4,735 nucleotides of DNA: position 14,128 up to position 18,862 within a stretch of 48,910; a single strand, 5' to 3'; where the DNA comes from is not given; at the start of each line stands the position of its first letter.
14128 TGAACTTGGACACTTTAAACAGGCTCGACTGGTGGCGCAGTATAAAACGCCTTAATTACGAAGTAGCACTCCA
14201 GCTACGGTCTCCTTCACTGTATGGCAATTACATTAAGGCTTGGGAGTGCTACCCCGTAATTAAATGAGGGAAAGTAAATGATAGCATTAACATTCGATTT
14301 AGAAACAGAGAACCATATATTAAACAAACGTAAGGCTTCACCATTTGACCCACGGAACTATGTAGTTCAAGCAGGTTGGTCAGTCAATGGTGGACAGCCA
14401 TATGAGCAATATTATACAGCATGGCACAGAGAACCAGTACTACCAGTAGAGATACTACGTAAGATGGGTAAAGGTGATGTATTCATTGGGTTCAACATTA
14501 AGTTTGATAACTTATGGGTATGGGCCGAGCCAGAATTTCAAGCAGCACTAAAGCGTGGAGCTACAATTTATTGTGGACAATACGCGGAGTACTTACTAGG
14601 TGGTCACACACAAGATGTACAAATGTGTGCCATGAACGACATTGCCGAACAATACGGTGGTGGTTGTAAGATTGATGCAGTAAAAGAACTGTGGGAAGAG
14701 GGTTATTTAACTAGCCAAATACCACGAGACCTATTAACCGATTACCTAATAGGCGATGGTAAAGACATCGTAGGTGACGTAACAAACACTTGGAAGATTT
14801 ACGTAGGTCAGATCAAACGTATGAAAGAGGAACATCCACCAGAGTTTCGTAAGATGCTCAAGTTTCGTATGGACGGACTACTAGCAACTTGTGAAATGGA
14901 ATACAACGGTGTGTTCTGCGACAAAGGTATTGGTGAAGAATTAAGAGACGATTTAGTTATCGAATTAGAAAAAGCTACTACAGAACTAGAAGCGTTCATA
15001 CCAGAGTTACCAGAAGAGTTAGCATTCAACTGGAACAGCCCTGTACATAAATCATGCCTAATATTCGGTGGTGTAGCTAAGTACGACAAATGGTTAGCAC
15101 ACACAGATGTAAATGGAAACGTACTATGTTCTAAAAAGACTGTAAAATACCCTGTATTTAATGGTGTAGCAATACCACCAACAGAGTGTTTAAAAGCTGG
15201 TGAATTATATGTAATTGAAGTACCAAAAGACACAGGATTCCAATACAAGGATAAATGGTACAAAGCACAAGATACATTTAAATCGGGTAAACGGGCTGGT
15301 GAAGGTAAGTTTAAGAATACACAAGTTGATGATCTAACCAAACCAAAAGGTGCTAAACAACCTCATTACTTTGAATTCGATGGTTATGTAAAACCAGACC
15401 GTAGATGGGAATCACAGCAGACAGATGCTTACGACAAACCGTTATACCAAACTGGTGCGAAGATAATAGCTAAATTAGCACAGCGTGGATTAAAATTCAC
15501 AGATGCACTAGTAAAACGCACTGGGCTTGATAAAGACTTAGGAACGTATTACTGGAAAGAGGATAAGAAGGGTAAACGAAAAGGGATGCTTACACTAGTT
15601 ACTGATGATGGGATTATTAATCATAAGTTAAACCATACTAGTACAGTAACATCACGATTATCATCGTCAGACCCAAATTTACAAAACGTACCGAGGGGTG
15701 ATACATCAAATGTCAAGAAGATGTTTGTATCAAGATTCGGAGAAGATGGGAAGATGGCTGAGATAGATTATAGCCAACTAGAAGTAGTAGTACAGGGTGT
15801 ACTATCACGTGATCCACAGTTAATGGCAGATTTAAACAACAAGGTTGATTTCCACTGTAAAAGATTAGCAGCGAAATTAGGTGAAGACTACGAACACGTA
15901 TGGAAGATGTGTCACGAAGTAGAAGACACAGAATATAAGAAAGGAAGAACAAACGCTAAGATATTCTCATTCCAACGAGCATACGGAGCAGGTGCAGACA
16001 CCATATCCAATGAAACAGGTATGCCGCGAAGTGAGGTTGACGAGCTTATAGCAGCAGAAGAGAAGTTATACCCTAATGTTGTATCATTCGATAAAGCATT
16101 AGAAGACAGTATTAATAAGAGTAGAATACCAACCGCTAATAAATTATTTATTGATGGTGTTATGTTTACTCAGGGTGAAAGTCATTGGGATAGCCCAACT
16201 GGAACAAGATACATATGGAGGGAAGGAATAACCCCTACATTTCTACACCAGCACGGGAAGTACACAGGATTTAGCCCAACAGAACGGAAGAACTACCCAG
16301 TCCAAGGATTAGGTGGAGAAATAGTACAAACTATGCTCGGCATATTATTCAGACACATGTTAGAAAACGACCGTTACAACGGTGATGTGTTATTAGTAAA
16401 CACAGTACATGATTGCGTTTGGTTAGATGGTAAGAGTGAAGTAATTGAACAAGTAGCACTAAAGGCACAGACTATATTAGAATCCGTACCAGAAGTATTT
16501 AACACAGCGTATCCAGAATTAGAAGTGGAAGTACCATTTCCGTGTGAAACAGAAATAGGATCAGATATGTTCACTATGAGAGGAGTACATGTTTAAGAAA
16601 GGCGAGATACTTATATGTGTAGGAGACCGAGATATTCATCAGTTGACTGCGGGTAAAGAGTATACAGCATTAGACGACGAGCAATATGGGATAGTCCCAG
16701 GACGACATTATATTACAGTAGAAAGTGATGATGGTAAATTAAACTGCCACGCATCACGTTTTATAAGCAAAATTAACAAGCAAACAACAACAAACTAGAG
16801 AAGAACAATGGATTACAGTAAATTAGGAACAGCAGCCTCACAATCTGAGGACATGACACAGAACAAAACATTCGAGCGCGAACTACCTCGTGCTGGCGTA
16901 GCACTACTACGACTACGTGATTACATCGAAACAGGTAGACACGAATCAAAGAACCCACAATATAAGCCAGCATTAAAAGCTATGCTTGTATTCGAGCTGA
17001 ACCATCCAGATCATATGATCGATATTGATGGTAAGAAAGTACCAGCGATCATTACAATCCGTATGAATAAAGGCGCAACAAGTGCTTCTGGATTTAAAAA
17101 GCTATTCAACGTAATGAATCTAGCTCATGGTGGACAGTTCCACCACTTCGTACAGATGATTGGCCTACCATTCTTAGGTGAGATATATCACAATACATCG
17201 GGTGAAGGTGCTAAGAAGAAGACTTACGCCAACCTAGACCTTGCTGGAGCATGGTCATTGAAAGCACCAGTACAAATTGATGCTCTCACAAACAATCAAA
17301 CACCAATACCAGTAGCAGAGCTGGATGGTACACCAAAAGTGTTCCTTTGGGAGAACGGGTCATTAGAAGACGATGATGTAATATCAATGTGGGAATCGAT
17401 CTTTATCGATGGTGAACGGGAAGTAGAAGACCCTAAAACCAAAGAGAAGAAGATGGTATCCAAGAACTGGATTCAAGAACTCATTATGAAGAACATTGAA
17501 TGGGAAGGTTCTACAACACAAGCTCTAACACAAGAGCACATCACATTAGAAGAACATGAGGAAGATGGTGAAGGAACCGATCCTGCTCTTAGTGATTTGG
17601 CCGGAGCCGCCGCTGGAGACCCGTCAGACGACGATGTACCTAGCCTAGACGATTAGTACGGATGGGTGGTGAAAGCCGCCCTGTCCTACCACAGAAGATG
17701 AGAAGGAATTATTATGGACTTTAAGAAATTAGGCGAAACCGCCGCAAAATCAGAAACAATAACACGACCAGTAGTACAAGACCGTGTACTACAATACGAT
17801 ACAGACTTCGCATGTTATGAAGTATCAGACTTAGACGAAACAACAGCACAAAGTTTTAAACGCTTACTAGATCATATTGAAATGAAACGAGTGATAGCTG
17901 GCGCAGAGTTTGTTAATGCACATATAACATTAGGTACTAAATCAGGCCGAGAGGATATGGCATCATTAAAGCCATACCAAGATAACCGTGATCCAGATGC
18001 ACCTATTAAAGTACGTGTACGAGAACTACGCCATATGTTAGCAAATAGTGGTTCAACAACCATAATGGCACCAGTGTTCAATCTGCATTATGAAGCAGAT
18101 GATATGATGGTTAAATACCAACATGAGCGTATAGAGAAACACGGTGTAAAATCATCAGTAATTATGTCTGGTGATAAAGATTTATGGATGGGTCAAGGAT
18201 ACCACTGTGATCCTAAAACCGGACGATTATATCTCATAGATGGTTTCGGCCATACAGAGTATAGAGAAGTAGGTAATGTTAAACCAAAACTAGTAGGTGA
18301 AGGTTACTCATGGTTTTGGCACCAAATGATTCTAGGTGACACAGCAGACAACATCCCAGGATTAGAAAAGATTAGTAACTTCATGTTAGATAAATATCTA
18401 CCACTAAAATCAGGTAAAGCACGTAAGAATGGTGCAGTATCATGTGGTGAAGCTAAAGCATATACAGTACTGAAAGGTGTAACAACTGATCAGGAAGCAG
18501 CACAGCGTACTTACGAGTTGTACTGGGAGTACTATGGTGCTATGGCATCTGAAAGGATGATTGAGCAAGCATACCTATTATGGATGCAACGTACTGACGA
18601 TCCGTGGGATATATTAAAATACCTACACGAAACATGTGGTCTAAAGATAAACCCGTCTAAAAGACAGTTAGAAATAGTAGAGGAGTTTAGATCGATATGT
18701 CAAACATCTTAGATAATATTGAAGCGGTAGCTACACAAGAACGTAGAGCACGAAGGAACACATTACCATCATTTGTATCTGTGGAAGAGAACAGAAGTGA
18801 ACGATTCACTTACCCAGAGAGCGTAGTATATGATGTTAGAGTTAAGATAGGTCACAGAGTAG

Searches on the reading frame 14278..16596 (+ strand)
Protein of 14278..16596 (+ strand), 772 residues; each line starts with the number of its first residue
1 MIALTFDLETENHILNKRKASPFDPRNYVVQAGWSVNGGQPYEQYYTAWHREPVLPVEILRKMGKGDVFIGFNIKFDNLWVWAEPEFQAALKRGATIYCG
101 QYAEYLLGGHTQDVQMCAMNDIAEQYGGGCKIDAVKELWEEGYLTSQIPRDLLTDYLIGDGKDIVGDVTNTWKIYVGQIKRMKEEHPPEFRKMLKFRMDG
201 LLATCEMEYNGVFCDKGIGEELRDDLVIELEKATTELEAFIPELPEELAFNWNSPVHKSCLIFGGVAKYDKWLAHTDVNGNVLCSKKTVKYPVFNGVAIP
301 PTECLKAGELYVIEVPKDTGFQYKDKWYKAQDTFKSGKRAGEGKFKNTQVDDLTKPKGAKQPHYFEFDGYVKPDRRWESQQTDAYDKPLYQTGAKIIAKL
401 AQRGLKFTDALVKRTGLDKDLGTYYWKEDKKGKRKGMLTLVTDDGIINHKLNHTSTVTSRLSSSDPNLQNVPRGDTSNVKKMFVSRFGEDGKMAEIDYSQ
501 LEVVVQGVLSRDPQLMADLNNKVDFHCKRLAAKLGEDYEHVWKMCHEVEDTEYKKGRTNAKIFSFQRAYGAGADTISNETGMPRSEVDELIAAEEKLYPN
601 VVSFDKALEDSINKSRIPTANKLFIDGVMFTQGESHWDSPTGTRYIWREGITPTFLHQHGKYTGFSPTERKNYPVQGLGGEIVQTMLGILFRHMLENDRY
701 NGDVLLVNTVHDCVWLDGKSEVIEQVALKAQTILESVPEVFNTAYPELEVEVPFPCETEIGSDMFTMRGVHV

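Call 8: search_protein_families(library=phrogs, proteins=[window:14278-16596:+])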
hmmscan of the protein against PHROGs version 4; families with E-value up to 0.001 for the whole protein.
window:14278-16596:+ (772 aa): 5 families
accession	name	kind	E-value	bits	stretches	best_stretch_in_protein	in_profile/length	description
phrog_9556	-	DNA, RNA and nucleotide metabolism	5.5e-111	372.7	1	3-471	4-439/441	DNA polymerase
phrog_17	-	DNA, RNA and nucleotide metabolism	2.6e-110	371.3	1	2-769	671-1235/1445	DNA polymerase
phrog_2573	-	DNA, RNA and nucleotide metabolism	3.7e-60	204.9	1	476-765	2-275/336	DNA polymerase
phrog_15971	-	DNA, RNA and nucleotide metabolism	1.1e-07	32.3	1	391-576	72-231/376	DNA polymerase I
phrog_5995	-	DNA, RNA and nucleotide metabolism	0.00023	21.8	1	672-762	85-173/236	DNA polymerase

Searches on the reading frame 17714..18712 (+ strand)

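Call 49: search_protein_families(library=pfam, proteins=[window:17714-18712:+], max_evalue=0.01)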
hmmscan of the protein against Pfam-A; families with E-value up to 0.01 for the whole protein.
window:17714-18712:+ (332 aa): 1 family
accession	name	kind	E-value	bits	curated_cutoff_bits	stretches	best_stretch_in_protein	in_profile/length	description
PF02739.22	5_3_exonuc_N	-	0.00041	20.6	34.3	1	85-157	67-134/164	5'-3' exonuclease, N-terminal resolvase-like domain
